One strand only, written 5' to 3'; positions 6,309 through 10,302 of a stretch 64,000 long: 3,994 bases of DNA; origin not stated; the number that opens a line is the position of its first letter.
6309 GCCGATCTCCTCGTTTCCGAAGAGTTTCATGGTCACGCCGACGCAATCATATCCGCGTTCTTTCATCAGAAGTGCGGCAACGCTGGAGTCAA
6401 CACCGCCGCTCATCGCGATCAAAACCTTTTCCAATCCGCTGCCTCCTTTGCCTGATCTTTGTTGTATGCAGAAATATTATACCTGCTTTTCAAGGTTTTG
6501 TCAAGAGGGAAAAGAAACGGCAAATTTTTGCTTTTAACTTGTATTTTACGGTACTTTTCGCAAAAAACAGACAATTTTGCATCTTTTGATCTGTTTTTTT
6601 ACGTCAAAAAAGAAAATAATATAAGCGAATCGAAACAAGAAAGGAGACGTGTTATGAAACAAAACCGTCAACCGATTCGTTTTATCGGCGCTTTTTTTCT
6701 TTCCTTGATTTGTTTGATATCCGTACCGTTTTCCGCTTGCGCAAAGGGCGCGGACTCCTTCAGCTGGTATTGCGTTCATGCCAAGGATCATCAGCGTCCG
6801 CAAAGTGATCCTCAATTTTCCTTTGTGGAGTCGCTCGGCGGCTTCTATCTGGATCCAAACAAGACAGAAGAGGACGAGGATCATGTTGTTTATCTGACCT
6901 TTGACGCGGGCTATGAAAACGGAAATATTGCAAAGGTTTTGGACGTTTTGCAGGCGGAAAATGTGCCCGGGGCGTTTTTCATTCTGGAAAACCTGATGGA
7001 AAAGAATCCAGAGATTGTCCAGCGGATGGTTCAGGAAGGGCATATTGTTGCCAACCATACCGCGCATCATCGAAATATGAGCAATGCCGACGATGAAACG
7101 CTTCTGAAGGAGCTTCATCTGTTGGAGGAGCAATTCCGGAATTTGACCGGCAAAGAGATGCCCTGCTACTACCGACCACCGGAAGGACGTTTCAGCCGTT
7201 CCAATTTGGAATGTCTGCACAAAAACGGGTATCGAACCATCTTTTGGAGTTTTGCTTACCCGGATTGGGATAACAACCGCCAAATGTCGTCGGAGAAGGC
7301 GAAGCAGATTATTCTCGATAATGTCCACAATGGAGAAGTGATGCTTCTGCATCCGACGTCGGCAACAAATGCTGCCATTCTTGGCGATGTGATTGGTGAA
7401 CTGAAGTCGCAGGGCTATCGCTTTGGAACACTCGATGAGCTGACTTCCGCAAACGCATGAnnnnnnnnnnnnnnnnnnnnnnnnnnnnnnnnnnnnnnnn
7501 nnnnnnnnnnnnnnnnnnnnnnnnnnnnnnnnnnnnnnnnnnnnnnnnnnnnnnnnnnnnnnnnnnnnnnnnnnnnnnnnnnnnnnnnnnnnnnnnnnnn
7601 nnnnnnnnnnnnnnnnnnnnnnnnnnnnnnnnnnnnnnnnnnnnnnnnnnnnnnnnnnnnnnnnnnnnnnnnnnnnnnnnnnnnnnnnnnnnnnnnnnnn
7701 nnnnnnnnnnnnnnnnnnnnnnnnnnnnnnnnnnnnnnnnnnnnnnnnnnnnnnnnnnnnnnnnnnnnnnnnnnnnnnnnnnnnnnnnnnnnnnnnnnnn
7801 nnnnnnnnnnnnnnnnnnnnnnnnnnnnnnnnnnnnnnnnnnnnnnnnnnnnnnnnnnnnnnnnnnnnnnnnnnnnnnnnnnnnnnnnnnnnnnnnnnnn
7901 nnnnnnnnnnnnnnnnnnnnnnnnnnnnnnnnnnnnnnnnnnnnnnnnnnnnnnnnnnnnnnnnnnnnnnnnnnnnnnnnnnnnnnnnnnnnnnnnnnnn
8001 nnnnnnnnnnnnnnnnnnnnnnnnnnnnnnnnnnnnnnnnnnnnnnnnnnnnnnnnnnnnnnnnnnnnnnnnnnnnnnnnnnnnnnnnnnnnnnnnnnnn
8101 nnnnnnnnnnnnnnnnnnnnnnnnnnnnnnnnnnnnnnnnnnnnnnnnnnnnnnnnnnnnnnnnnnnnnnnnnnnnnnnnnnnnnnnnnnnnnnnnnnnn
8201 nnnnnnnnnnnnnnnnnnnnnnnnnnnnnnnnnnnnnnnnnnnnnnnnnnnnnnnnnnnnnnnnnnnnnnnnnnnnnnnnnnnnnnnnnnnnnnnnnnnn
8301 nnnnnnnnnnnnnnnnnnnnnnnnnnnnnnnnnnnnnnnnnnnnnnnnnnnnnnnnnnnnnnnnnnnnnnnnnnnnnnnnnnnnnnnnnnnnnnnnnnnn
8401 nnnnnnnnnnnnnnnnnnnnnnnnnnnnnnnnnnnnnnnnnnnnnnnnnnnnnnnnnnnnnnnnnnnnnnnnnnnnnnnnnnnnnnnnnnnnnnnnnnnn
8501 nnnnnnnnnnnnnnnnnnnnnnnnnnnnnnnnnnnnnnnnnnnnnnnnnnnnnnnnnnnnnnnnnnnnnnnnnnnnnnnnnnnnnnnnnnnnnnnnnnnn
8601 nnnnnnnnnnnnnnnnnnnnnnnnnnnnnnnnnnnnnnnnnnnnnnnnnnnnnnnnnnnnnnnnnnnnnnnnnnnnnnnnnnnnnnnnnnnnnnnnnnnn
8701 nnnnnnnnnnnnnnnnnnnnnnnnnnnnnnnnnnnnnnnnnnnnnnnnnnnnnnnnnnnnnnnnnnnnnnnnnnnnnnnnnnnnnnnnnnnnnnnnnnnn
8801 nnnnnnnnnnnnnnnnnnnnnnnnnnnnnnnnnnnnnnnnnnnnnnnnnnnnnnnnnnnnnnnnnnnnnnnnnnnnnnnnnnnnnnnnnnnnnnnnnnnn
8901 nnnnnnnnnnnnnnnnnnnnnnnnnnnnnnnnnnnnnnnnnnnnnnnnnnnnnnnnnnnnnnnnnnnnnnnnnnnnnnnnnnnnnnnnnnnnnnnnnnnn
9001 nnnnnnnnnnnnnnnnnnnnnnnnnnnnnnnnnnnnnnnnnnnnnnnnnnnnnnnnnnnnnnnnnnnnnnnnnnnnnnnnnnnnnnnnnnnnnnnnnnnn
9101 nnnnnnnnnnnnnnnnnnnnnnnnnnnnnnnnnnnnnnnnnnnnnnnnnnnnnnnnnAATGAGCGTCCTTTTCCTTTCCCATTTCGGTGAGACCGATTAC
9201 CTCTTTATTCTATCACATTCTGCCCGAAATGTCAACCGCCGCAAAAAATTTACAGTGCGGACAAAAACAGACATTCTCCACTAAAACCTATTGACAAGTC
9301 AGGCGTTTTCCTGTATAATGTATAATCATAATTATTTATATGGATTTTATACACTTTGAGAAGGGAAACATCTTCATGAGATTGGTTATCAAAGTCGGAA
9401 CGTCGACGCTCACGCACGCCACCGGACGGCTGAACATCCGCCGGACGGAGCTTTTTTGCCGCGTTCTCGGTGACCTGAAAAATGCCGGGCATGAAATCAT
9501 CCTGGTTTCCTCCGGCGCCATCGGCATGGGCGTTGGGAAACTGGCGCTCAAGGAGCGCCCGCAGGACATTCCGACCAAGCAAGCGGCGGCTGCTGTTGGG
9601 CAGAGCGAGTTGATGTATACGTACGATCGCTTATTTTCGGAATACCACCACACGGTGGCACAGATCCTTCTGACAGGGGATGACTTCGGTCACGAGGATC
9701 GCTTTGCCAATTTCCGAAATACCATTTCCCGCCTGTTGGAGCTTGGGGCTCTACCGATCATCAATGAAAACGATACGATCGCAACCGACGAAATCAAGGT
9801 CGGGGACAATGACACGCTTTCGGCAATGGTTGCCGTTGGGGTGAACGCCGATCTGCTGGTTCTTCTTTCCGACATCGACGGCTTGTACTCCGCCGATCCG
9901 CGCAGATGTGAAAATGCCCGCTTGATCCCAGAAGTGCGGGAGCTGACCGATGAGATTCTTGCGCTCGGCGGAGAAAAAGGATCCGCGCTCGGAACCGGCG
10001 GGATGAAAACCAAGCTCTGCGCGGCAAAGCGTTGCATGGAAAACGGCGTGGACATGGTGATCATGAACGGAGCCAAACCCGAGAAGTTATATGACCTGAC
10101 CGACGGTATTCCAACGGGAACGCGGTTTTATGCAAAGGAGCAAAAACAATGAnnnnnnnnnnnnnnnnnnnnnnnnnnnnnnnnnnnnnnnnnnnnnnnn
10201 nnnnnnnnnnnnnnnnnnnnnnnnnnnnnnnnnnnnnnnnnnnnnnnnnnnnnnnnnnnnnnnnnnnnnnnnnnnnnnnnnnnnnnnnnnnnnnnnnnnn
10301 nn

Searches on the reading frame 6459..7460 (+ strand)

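Call 12: search_protein_families(library=pfam, proteins=[window:6459-7460:+])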
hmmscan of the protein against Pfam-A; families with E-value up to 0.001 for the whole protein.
window:6459-7460:+ (333 aa): 2 families
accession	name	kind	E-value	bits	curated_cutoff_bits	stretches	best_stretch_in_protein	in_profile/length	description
PF01522.26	Polysacc_deac_1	-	1.1e-31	109.8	23.1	1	138-260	3-123/124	Polysaccharide deacetylase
PF25294.1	RENR_N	-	0.00066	19.9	39.4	1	175-231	131-187/256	Renin receptor N-terminal domain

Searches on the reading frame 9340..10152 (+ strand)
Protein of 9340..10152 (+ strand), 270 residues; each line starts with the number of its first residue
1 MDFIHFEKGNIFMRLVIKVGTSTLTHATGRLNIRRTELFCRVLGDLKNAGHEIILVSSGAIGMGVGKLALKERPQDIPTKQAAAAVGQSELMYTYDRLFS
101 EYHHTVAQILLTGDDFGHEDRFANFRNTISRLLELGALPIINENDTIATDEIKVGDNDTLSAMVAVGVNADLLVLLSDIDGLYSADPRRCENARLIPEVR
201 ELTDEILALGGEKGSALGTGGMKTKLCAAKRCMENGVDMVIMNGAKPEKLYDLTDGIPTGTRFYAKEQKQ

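Call 32: search_protein_families(library=pfam, proteins=[window:9340-10152:+])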
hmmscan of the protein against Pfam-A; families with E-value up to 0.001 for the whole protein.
window:9340-10152:+ (270 aa): 1 family
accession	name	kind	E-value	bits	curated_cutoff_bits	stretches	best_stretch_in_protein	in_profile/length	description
PF00696.33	AA_kinase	-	1e-47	163.3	24.9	1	13-243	1-234/234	Amino acid kinase family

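Call 44: find_homologous_proteins(query=window:9340-10152:+, max_evalue=1e-60)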
Query window:9340-10152:+ (270 aa): 7997 proteins with E <= 1e-60 among 8000 candidates; the best 120 are listed.
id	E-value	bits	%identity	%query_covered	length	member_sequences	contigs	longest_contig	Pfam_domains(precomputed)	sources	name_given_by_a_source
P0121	2.5e-165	566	100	96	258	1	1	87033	PF00696.34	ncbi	-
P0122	2.0e-138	478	83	96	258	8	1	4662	PF00696.34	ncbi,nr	ncbi:MAG: glutamate 5-kinase [Clostridia bacterium]|nr:glutamate 5-kinase [Clostridia bacterium]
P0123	1.6e-136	472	82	95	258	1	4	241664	PF00696.34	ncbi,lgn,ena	-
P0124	3.9e-136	471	83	96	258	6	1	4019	PF00696.34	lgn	-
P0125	4.4e-135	467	83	94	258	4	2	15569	PF00696.34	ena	-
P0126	5.3e-133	460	83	94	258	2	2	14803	PF00696.34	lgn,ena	-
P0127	7.0e-128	443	79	96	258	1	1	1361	PF00696.34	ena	-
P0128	3.6e-127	441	79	96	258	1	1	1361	PF00696.34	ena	-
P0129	4.9e-127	441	78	95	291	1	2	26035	PF00696.34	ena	-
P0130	5.9e-127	440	79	94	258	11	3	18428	PF00696.34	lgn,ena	-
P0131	6.4e-127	440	79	96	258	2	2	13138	PF00696.34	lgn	-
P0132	1.1e-125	436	77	95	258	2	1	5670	PF00696.34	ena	-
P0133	1.5e-125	436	79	95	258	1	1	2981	PF00696.34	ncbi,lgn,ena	-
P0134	2.1e-125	435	78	96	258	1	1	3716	PF00696.34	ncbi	-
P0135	3.9e-125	434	77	95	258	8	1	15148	PF00696.34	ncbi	-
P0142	5.9e-124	431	76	95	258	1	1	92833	PF00696.34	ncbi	-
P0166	5.7e-122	424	77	95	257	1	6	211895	PF00696.34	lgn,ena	-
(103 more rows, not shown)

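Call 45: find_encoding_contigs(protein=P0123, flank=10000, max_places=1)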
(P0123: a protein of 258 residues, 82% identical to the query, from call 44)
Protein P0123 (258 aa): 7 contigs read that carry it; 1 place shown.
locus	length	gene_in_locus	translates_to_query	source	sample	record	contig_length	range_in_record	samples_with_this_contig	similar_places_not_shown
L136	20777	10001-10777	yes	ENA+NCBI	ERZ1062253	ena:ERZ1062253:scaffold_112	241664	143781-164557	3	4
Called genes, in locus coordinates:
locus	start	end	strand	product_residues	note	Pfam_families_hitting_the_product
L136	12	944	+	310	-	PF00293:NUDIX, PF01590:GAF, PF13185:GAF_2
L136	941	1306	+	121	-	PF00719:Pyrophosphatase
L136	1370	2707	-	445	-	-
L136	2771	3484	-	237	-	PF02308:MgtC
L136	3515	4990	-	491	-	PF00999:Na_H_Exchanger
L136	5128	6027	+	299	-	PF00126:HTH_1, PF03466:LysR_substrate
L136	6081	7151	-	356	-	PF02568:ThiI (weak), PF03054:tRNA_Me_trans, PF20259:tRNA_Me_trans_M, PF20258:tRNA_Me_trans_C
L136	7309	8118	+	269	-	PF01522:Polysacc_deac_1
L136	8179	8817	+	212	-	PF01522:Polysacc_deac_1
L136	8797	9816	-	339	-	-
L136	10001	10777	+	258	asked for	PF00696:AA_kinase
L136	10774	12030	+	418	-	PF00171:Aldedh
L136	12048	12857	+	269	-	PF03446:NAD_binding_2 (weak), PF03807:F420_oxidored, PF14748:P5CR_dimer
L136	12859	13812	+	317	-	PF00389:2-Hacid_dh, PF02826:2-Hacid_dh_C, PF00670:AdoHcyase_NAD (weak)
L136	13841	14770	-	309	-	PF00246:Peptidase_M14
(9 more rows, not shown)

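Call 46: find_encoding_contigs(protein=P0142, flank=10000, max_places=1)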
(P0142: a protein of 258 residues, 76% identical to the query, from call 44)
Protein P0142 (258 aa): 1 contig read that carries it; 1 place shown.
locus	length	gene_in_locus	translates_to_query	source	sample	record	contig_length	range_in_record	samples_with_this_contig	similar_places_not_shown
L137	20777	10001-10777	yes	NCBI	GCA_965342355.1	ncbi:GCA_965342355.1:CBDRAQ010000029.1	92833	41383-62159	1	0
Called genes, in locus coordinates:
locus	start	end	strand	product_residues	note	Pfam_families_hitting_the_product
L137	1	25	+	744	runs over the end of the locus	PF13328:HD_4, PF01966:HD, PF04607:RelA_SpoT, PF02824:TGS, PF19296:RelA_AH, PF28438:RelA_RIS, PF13291:ACT_4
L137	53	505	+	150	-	PF02580:Tyr_Deacylase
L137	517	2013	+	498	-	PF04055:Radical_SAM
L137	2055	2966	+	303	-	PF00485:PRK, PF08433:KTI12 (faint)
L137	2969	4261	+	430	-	PF01979:Amidohydro_1, PF07969:Amidohydro_3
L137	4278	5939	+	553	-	PF01943:Polysacc_synt, PF01554:MatE (weak), PF03023:MurJ, PF01554:MatE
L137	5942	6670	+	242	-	PF03819:MazG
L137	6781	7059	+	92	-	PF00216:Bac_DNA_binding, PF18291:HU-HIG (weak)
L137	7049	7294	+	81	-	PF01479:S4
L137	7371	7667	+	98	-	PF07873:YabP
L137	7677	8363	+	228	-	PF09578:Spore_YabQ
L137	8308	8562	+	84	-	PF04977:DivIC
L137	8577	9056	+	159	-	PF01668:SmpB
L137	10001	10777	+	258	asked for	PF00696:AA_kinase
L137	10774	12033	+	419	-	PF00171:Aldedh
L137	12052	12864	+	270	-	PF03446:NAD_binding_2 (weak), PF03807:F420_oxidored, PF14748:P5CR_dimer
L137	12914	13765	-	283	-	PF02353:CMAS (weak), PF05401:NodS, PF13489:Methyltransf_23, PF13649:Methyltransf_25, PF13847:Methyltransf_31, PF08241:Methyltransf_11, PF08242:Methyltransf_12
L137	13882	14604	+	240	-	-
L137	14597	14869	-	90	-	PF12116:SpoIIID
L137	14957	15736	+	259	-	PF08032:SpoU_sub_bind (weak), PF00588:SpoU_methylase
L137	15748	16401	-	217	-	PF00702:Hydrolase, PF12710:HAD (weak), PF13419:HAD_2, PF13242:Hydrolase_like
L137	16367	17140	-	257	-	-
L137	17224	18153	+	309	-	PF00246:Peptidase_M14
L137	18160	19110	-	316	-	PF00389:2-Hacid_dh, PF02826:2-Hacid_dh_C, PF00670:AdoHcyase_NAD (weak)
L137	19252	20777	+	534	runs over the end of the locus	PF00005:ABC_tran, PF02463:SMC_N (faint), PF13304:AAA_21 (faint), PF12848:ABC_tran_Xtn, PF00005:ABC_tran (weak)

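Call 47: find_encoding_contigs(protein=P0166, flank=10000, max_places=1)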
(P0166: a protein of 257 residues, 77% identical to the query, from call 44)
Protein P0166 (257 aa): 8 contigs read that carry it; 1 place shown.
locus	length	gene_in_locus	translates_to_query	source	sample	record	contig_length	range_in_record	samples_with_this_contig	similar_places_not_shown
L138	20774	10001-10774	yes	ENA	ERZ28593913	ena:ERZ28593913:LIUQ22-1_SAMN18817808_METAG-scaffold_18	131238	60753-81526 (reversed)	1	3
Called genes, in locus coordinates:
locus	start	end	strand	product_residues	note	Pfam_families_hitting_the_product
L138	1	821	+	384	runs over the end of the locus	PF13793:Pribosyltran_N, PF00156:Pribosyltran, PF14572:Pribosyl_synth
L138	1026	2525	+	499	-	PF13727:CoA_binding_3, PF02397:Bac_transf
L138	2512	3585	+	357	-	PF13579:Glyco_trans_4_4 (weak), PF00534:Glycos_transf_1, PF13692:Glyco_trans_1_4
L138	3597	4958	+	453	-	PF04932:Wzy_C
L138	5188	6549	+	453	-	PF02386:TrkH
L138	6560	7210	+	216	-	PF02254:TrkA_N, PF02826:2-Hacid_dh_C (faint), PF02080:TrkA_C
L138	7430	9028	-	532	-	PF00005:ABC_tran, PF13304:AAA_21 (faint), PF12848:ABC_tran_Xtn, PF00005:ABC_tran (weak)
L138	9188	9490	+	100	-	-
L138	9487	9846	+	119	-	-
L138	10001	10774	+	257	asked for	PF00696:AA_kinase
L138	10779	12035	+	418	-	PF00171:Aldedh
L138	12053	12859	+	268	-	PF03446:NAD_binding_2 (weak), PF03807:F420_oxidored, PF14748:P5CR_dimer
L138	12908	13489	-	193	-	PF00005:ABC_tran, PF13304:AAA_21 (faint), PF02463:SMC_N (weak)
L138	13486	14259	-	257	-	PF00528:BPD_transp_1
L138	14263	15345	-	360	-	PF02621:VitK2_biosynth (faint), PF09084:NMT1 (faint), PF12974:Phosphonate-bd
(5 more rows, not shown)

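Call 53: find_encoding_contigs(protein=P0125, flank=10000, max_places=2)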
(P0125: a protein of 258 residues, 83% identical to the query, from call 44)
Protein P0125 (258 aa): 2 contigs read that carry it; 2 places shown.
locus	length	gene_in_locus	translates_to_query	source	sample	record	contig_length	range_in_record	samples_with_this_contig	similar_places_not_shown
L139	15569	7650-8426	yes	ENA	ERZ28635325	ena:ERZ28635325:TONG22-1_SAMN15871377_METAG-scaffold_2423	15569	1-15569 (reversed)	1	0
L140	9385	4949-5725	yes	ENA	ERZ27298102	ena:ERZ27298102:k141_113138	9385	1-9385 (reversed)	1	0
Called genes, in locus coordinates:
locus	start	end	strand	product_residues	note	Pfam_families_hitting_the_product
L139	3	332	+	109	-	?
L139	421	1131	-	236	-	PF02308:MgtC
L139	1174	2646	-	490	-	PF00999:Na_H_Exchanger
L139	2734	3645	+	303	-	PF00126:HTH_1, PF03466:LysR_substrate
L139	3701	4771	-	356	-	PF00733:Asn_synthase (weak), PF03054:tRNA_Me_trans, PF06508:QueC (faint), PF20259:tRNA_Me_trans_M, PF20258:tRNA_Me_trans_C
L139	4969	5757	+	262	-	PF01522:Polysacc_deac_1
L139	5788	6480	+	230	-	PF01522:Polysacc_deac_1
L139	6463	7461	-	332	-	-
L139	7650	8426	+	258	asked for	PF00696:AA_kinase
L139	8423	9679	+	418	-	PF00171:Aldedh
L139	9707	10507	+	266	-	PF03446:NAD_binding_2, PF03807:F420_oxidored, PF14748:P5CR_dimer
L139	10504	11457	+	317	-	PF00389:2-Hacid_dh, PF02826:2-Hacid_dh_C, PF00670:AdoHcyase_NAD (weak)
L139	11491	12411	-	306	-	PF00246:Peptidase_M14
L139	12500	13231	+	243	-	-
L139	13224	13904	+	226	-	PF00702:Hydrolase, PF12710:HAD, PF13419:HAD_2, PF13242:Hydrolase_like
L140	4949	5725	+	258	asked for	PF00696:AA_kinase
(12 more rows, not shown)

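Call 54: find_encoding_contigs(protein=P0126, flank=10000, max_places=2)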
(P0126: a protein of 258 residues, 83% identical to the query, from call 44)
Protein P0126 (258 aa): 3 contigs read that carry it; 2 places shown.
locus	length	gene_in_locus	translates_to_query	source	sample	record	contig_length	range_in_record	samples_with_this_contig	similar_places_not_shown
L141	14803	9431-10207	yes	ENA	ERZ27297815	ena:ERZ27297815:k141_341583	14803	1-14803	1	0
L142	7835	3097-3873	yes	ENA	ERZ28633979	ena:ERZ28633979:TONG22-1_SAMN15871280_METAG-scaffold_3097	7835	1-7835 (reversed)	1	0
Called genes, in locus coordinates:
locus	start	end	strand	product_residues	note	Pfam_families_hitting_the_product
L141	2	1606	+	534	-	?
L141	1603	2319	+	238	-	PF03819:MazG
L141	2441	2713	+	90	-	PF00216:Bac_DNA_binding, PF14908:HU-CCDC81_euk_1 (weak), PF18291:HU-HIG (weak)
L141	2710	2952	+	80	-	PF01479:S4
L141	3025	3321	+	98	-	PF07873:YabP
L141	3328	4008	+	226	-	PF09578:Spore_YabQ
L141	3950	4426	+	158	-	PF01668:SmpB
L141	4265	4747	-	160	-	-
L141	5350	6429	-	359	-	PF02568:ThiI (weak), PF03054:tRNA_Me_trans, PF20259:tRNA_Me_trans_M, PF20258:tRNA_Me_trans_C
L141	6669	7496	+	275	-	PF01522:Polysacc_deac_1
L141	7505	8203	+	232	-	PF01522:Polysacc_deac_1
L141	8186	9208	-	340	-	-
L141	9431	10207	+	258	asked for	PF00696:AA_kinase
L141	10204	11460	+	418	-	PF00171:Aldedh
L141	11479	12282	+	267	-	PF03446:NAD_binding_2 (weak), PF03807:F420_oxidored, PF14748:P5CR_dimer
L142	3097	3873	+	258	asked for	PF00696:AA_kinase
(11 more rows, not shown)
